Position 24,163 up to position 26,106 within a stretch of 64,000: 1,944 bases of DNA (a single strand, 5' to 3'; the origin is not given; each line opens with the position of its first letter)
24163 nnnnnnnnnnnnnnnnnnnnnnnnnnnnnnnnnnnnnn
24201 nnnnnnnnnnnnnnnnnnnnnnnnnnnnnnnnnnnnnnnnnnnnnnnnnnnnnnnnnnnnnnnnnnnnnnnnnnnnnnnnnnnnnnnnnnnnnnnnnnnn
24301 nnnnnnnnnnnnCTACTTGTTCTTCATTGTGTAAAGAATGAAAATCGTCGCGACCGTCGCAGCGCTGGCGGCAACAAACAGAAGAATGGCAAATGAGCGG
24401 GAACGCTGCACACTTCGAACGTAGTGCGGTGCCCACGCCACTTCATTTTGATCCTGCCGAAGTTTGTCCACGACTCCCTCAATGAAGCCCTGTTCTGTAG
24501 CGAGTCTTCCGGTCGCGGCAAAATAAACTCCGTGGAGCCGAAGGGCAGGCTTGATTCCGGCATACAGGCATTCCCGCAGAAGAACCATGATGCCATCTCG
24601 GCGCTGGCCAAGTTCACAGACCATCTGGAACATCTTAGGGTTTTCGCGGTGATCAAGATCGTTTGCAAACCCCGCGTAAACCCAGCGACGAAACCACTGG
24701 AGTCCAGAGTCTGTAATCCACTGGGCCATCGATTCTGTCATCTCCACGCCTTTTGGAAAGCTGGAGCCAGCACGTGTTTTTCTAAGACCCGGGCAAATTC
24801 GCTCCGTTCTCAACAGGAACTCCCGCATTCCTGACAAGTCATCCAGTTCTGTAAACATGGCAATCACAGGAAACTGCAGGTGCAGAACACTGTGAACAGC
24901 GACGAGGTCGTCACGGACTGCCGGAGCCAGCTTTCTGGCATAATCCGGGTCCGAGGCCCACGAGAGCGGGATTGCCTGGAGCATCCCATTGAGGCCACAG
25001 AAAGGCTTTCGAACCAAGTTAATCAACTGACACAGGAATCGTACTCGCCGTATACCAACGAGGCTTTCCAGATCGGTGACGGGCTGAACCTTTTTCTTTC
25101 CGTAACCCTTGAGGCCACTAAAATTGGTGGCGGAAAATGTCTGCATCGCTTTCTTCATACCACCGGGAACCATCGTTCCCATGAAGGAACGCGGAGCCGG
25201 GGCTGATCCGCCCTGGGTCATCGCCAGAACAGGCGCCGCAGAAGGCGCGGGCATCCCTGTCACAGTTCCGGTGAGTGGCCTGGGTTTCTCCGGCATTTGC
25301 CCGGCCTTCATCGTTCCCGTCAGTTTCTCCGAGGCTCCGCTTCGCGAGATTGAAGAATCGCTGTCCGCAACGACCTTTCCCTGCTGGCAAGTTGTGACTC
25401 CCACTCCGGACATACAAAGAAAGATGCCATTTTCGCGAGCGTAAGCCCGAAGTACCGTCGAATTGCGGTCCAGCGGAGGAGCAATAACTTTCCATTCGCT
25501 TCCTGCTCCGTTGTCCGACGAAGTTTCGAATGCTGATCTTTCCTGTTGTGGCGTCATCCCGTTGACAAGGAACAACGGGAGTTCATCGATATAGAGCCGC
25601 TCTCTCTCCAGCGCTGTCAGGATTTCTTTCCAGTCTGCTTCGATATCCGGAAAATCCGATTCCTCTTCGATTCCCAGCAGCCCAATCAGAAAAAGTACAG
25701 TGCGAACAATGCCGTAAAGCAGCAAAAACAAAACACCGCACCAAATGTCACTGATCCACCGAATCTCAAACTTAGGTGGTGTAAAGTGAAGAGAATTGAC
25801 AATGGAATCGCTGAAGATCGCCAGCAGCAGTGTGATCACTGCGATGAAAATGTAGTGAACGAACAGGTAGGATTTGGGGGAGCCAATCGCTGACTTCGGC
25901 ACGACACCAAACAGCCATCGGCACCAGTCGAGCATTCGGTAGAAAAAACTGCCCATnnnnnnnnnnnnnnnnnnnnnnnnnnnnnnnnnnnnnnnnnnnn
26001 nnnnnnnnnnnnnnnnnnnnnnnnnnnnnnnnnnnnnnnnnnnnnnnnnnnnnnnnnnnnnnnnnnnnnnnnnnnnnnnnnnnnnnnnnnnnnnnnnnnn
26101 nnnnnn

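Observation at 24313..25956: TssM reduced to its membrane-anchored cytoplasmic domain: no periplasmic domain and a lost Walker A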

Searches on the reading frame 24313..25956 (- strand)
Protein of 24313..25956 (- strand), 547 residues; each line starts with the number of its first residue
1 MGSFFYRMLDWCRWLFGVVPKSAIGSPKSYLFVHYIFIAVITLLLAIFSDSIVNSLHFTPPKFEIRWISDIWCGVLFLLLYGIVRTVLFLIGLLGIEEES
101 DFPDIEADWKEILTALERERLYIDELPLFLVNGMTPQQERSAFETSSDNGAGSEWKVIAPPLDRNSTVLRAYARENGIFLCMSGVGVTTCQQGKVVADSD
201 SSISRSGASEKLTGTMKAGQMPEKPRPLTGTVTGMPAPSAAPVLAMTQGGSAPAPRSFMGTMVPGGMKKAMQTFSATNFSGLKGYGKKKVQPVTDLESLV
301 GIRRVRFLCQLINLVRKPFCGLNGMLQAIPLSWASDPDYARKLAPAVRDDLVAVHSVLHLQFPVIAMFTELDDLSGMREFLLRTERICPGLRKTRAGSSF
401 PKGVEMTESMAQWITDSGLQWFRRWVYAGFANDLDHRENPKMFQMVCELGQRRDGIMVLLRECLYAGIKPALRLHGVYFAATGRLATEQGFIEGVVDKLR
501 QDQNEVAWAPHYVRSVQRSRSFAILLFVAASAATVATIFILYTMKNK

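Call 4: search_protein_families(library=pfam, proteins=[window:24313-25956:-], max_evalue=10)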
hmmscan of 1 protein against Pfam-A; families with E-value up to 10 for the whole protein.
window:24313-25956:- (547 aa): 1 family
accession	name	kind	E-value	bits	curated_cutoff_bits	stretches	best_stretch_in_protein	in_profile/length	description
PF14331.11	IcmF-related_N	-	8.9e-10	38.7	25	1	321-481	23-185/259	IcmF-related N-terminal domain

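Call 5: search_protein_families(library=ncbifam, proteins=[window:24313-25956:-], max_evalue=10)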
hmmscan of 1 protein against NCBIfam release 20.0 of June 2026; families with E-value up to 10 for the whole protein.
window:24313-25956:- (547 aa): 1 family
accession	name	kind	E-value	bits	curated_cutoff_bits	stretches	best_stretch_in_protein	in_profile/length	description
TIGR03348.1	VI_IcmF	equivalog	7.4e-07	27.5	388.15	1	321-482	201-365/1168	type VI secretion system membrane subunit TssM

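Call 9: find_homologous_proteins(query=window:24313-25956:-, max_evalue=0.001)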
Query window:24313-25956:- (547 aa): 82 proteins with E <= 0.001 among 8000 candidates.
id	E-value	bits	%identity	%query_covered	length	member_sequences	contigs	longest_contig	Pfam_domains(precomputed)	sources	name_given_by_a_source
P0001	0.0e+0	1252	100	100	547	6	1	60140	PF14331.12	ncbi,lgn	-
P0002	2.0e-229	781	61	99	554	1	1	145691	PF14331.12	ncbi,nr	ncbi:MAG: hypothetical protein JNL58_10020 [Planctomyces sp.]|nr:hypothetical protein [Planctomyces 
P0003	5.9e-228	776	59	99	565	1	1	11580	PF14331.12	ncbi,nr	ncbi:MAG: hypothetical protein KDA96_04050 [Planctomycetaceae bacterium]|nr:hypothetical protein [Pl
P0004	2.0e-202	692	56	99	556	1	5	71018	PF14331.12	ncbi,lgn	-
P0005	9.2e-202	689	55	97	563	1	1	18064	PF14331.12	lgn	-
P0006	8.8e-200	683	55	99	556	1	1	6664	PF14331.12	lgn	-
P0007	3.0e-197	675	53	99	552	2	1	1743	PF14331.12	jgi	-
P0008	2.9e-196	671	55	97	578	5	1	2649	PF14331.12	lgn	-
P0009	1.3e-195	669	53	99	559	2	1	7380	PF14331.12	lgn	-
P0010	1.9e-195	669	55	98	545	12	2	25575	PF14331.12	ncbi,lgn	-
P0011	1.3e-194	666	53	99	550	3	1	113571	PF14331.12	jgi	jgi:hypothetical protein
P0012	1.2e-193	663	54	99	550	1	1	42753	PF14331.12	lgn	-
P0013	1.4e-193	663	55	98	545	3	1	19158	PF14331.12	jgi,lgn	-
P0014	2.6e-193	662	55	97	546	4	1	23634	PF14331.12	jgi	-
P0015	2.7e-192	658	56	95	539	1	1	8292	PF14331.12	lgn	-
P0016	3.2e-192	658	53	96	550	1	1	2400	PF14331.12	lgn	-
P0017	9.8e-192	656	55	98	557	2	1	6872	PF14331.12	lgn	-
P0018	2.2e-191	655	52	100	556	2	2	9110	PF14331.12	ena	-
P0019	2.7e-191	655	53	98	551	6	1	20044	PF14331.12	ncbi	-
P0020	8.9e-191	653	52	98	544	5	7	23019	PF14331.12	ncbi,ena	-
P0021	2.3e-190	652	55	97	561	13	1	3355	PF14331.12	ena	-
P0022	5.3e-190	651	51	100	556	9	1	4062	PF14331.12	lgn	-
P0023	1.9e-189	649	54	95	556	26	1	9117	PF14331.12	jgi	jgi:hypothetical protein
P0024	4.0e-189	648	55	97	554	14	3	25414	PF14331.12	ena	-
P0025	1.6e-188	646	53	98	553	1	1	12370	PF14331.12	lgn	-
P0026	8.4e-188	643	53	99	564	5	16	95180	PF14331.12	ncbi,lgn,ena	-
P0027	1.2e-187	643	51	99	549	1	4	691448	PF14331.12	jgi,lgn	jgi:hypothetical protein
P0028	4.4e-187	641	52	99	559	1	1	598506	PF14331.12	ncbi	ncbi:MAG: type VI secretion protein IcmF/TssM N-terminal domain-containing protein [Planctomycetacea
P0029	1.3e-185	636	50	100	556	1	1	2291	PF14331.12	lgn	-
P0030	2.0e-185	636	52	98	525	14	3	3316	PF14331.12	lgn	-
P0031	1.7e-184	633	52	99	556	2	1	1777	PF14331.12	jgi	jgi:hypothetical protein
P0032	4.5e-184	631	51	99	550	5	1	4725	PF14331.12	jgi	jgi:hypothetical protein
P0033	1.8e-183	629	51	97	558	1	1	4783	PF14331.12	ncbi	-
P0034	3.0e-183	628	52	98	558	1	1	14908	PF14331.12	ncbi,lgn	ncbi:MAG: type VI secretion protein IcmF/TssM N-terminal domain-containing protein [Fuerstiella sp.]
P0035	4.6e-182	624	51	99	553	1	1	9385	PF14331.12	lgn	-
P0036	8.4e-182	624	52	95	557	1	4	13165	PF14331.12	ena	-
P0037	9.5e-180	617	49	99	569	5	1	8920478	PF14331.12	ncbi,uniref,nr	ncbi:type VI secretion protein IcmF/TssM N-terminal domain-containing protein [Fuerstiella marisgerm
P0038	6.6e-179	614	50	99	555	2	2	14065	PF14331.12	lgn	-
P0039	1.2e-178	613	51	97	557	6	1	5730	PF14331.12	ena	-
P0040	4.5e-177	608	49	99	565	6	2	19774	PF14331.12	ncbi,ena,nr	ncbi:MAG TPA: hypothetical protein DCG12_01660 [Planctomycetaceae bacterium]|nr:hypothetical protein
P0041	5.7e-176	604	49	100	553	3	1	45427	PF14331.12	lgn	-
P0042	6.5e-176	604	50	99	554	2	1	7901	PF14331.12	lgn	-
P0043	1.9e-175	603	50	99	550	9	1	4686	PF14331.12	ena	-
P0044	3.4e-175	602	50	99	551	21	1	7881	PF14331.12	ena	-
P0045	4.8e-175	601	47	100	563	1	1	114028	PF14331.12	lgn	-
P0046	1.4e-174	600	49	99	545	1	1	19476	PF14331.12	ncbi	ncbi:MAG: type VI secretion protein IcmF/TssM N-terminal domain-containing protein [Fuerstiella sp.]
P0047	3.1e-174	599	50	97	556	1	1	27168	PF14331.12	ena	-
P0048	4.2e-174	598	47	99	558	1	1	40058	PF14331.12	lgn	-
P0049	5.7e-174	598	49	97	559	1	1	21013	PF14331.12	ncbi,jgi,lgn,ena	-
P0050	1.9e-173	596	53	91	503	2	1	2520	PF14331.12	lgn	-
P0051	3.1e-172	592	49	99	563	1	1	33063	PF14331.12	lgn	-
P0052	4.5e-171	588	48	99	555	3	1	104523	PF14331.12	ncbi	ncbi:MAG: type VI secretion protein IcmF/TssM N-terminal domain-containing protein [Fuerstiella sp.]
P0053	8.2e-169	581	50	97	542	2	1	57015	PF14331.12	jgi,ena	-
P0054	9.3e-169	581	47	100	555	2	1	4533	PF14331.12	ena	-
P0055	7.1e-162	558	48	99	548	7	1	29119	PF14331.12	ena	-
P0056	5.7e-161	555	51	88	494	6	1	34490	PF14331.12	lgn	-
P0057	4.8e-160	552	47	100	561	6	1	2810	PF14331.12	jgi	jgi:type IV secretory pathway VirB3-like protein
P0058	6.3e-160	551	62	69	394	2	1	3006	PF14331.12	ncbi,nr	ncbi:MAG: hypothetical protein KDA96_21060, partial [Planctomycetaceae bacterium]|nr:hypothetical pr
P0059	9.1e-160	551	50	91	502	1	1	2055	PF14331.12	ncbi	ncbi:MAG: type VI secretion protein IcmF/TssM N-terminal domain-containing protein, partial [Plancto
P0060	1.1e-159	551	46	99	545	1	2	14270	PF14331.12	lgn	-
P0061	6.5e-159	548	48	98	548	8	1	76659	PF14331.12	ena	-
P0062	9.2e-159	548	47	96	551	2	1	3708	PF14331.12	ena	-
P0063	9.6e-157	541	47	97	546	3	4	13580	PF14331.12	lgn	-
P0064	1.8e-153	530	48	97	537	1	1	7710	PF14331.12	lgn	-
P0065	6.0e-148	512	45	98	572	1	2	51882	PF14331.12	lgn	-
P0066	3.0e-145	503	44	97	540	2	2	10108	PF14331.12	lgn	-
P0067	1.9e-144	500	42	99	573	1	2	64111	PF14331.12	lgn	-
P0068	2.8e-144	500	44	99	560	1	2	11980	PF14331.12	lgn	-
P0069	8.0e-144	498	42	98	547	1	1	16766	PF14331.12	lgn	-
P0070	3.1e-143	496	44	99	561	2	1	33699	PF14331.12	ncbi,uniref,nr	ncbi:hypothetical protein KOR42_46240 [Thalassoglobus neptunius]|uniref:Type VI secretion system com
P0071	4.0e-142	493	41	99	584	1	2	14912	PF14331.12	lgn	-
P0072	1.9e-141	490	45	96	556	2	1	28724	PF14331.12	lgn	-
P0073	7.6e-138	479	43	97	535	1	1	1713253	PF14331.12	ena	-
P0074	1.4e-132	461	53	69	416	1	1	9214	PF14331.12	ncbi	-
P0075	1.7e-126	441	40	99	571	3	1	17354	PF14331.12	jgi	jgi:hypothetical protein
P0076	1.6e-123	431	41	85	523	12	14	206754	PF14331.12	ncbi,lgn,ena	-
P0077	2.3e-123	431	40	98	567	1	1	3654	PF14331.12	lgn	-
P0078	3.4e-34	136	29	88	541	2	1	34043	PF14331.12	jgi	-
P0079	2.6e-30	124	26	86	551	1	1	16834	PF14331.12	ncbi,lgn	-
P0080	6.9e-30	122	26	88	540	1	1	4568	PF14331.12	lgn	-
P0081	7.0e-24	102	28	79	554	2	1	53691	PF14331.12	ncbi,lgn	-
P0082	6.8e-18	83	29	33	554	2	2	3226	PF14331.12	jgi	jgi:hypothetical protein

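Call 11: find_encoding_contigs(protein=P0037, flank=10000, max_places=3)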
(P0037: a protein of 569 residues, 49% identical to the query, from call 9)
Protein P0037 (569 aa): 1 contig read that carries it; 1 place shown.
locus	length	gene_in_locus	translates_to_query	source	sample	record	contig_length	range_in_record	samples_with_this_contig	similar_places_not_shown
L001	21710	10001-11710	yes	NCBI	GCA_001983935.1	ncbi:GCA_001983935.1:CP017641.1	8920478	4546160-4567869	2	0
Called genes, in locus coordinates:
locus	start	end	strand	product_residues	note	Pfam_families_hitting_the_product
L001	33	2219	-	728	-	-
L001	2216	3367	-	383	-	PF14522:Cytochrome_C7 (faint), PF14537:Cytochrom_c3_2 (faint)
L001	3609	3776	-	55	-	-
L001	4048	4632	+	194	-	-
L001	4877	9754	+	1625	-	-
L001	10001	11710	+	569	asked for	PF14331:IcmF-related_N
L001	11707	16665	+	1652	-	PF13519:VWA_2 (faint)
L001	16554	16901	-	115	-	-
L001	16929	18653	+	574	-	-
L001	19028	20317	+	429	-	PF25919:BSH_CusB (faint), PF25973:BSH_CzcB (weak)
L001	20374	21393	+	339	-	PF00072:Response_reg, PF18551:TackOD1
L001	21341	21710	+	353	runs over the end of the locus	PF00571:CBS (faint), PF00990:GGDEF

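Call 13: find_related_loci(query=A1, collection=genome_contigs, flank=10000)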
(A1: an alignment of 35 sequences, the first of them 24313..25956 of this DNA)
Query A1 (547 aa) in genome_contigs; peptide patterns used: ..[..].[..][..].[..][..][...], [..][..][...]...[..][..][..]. (x = any residue, [..] = any of these).
73 stretches matched a pattern; 35 encode a relative of the query (tblastn E <= 1e-3); 32 distinct loci.
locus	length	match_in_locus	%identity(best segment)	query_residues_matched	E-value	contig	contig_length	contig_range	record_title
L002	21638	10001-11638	61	1-542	0e+0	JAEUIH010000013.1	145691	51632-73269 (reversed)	MAG: Planctomyces sp. isolate new MAG-38 NODE_13_length_145691_cov_8.411506, whole genome shotgun sequence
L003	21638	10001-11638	56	1-540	0e+0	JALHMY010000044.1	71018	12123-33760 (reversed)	MAG: Fuerstiella sp. isolate Bin_49_1 c_000000002153, whole genome shotgun sequence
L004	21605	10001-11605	55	3-540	0e+0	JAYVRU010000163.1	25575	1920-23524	MAG: Candidatus Kuenenia sp. isolate GL73_DN_metabat_110_sub GL73_DN_metabat_110_sub_162, whole genome shotgun sequence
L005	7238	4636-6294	49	1-542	0e+0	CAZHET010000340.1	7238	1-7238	MAG TPA_asm: uncultured Planctomycetaceae bacterium isolate SRP072547_co1_440 genome assembly, contig: NODE_22070_length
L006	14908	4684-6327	52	1-538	0e+0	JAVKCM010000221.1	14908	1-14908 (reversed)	MAG: Fuerstiella sp. isolate F4-SAH-21 k141_9768, whole genome shotgun sequence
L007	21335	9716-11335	52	4-542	0e+0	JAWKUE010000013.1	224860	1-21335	MAG: Planctomycetaceae bacterium isolate ABC2.145 ABC2.145.fa-13, whole genome shotgun sequence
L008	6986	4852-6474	50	1-540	0e+0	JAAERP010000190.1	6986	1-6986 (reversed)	MAG: Fuerstiella sp. isolate Nau_8 NauG_CONTIG1260739, whole genome shotgun sequence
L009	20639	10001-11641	49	1-544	3e-177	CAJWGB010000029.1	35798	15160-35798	MAG TPA_asm: uncultured Planctomycetaceae bacterium isolate ERR599029_bin.89_MetaBAT_v2.12.1_MAG genome assembly, contig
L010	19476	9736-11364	49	1-541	1e-176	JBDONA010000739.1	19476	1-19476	MAG: Fuerstiella sp. isolate FK190211_WC_24_26_27_29_metabat1_scaf2bin.102 NODE_2008_length_19476_cov_2.092666, whole ge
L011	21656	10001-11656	49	3-541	6e-174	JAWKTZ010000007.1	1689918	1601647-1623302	MAG: Planctomycetaceae bacterium isolate ABC1.50 ABC1.50.fa-7, whole genome shotgun sequence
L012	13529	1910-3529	49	1-530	4e-171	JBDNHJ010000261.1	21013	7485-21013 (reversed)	MAG: Fuerstiella sp. isolate concoct.253.ELB k141_830130, whole genome shotgun sequence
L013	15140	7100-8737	49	1-540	2e-176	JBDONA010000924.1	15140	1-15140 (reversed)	MAG: Fuerstiella sp. isolate FK190211_WC_24_26_27_29_metabat1_scaf2bin.102 NODE_3003_length_15140_cov_2.926197, whole ge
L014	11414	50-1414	54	87-538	4e-166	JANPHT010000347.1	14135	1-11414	MAG: Planctomycetota bacterium isolate VAR_69_concoct_236 VAR_69_k141_815498, whole genome shotgun sequence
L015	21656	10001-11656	48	1-544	3e-165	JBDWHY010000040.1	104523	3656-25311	MAG: Fuerstiella sp. isolate CI.59.F.A1_421_001 CI_59_F_A1_421_001_000000000040, whole genome shotgun sequence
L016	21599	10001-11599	49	3-530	4e-153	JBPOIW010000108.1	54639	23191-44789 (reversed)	MAG: Planctomycetota bacterium isolate MAG_1020 c_000000595171, whole genome shotgun sequence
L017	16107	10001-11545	52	3-540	0e+0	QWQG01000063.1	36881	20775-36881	MAG: Planctomycetota bacterium isolate ZH-3NOV15-plancto2 ZH-3NOV15-C877, whole genome shotgun sequence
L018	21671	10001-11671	44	5-544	2e-144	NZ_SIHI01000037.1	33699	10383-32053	Thalassoglobus neptunius strain KOR42 KOR42_contig00037, whole genome shotgun sequence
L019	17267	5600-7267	42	5-526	5e-143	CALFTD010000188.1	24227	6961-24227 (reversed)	MAG TPA_asm: uncultured Planctomicrobium sp. isolate ERR2206765_bin.98_CONCOCT_v1.1_MAG genome assembly, contig: ERZ8879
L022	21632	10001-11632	41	1-546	7e-132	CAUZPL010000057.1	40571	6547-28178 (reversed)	MAG: Planctomycetota bacterium isolate CB6_AW.47 genome assembly, contig: Ga0310123_10000371, whole genome shotgun seque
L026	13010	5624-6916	26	66-508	5e-33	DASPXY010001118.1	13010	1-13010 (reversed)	MAG TPA_asm: Gemmataceae bacterium isolate SMAG_U11579 k141_205831, whole genome shotgun sequence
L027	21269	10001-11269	25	97-528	1e-23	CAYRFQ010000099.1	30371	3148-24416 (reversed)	MAG TPA_asm: uncultured Alcaligenaceae bacterium isolate SRP128890_co1_8 genome assembly, contig: NODE_2560_length_30371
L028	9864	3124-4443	25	98-528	1e-19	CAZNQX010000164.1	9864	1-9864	MAG TPA_asm: uncultured Planctomycetaceae bacterium isolate SRP187154_co1_345 genome assembly, contig: NODE_9818_length_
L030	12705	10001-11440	22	72-508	2e-11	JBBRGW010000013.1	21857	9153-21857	MAG: Pirellulales bacterium isolate Co_metawrap_2664 Cmw_2664_k141_7680596_length_21857_cov_9.0000, whole genome shotgun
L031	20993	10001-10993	22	72-383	2e-8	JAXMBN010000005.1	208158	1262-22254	MAG: Pirellulales bacterium isolate STL-PLA37 C4.49.fa-5, whole genome shotgun sequence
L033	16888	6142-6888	27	297-538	2e-19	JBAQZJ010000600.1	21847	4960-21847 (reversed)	MAG: Planctomycetaceae bacterium isolate MFD10706_ilm_asm_bin16 k127_287520, whole genome shotgun sequence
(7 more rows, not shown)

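Call 26: search_solved_structures(query=A1, max_evalue=1, show_alignments=2)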
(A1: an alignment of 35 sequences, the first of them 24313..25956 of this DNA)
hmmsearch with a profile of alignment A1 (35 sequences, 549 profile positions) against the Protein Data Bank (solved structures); distinct sequences matched with E-value up to 1: 0.

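Call 32: predict_structure(alignment_id=A1)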
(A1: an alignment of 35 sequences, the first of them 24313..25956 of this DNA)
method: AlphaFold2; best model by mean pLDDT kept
length: 547 residues; sequences in the alignment: 35
mean_pLDDT: 81.0   pTM: 0.73
mean pLDDT of the five models: 81.0, 78.7, 76.5, 76.4, 74.9
residues with pLDDT >= 90: 273; 70-90: 158; 50-70: 45; < 50: 71
segments of 3 or more residues with pLDDT < 50: 199-264
pLDDT, mean of each block of 10 residues (from residue 1): 67 69 65 87 92 84 81 92 86 67 93 97 95 92 73 81 89 95 93 73 38 39 40 36 35 39 55 66 65 89 94 90 95 94 95 91 94 93 92 91 84 94 93 90 95 95 83 92 88 92 89 88 95 95 83
secondary structure, 60 per line:
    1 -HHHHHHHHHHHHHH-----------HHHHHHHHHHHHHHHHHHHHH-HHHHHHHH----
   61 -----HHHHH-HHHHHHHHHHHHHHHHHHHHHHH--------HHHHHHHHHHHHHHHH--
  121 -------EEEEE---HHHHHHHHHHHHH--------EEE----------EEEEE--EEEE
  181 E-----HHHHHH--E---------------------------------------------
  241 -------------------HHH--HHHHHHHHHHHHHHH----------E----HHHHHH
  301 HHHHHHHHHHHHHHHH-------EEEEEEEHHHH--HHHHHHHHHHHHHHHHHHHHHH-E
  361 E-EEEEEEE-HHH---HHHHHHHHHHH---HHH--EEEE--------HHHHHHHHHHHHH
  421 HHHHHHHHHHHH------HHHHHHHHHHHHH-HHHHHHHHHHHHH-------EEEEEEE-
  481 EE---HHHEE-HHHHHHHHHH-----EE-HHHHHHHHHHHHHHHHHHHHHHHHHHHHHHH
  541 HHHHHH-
elements in order: H2-15 H27-47 H49-56 H66-70 H72-94 H103-118 E128-132 H136-148 E157-159 E170-174 E177-181 H187-192 H265-279 H295-316 E324-330 H331-334 H337-358 E363-369 H377-387 E396-399 H408-432 H439-451 H453-465 E473-479 H492-501 H510-546
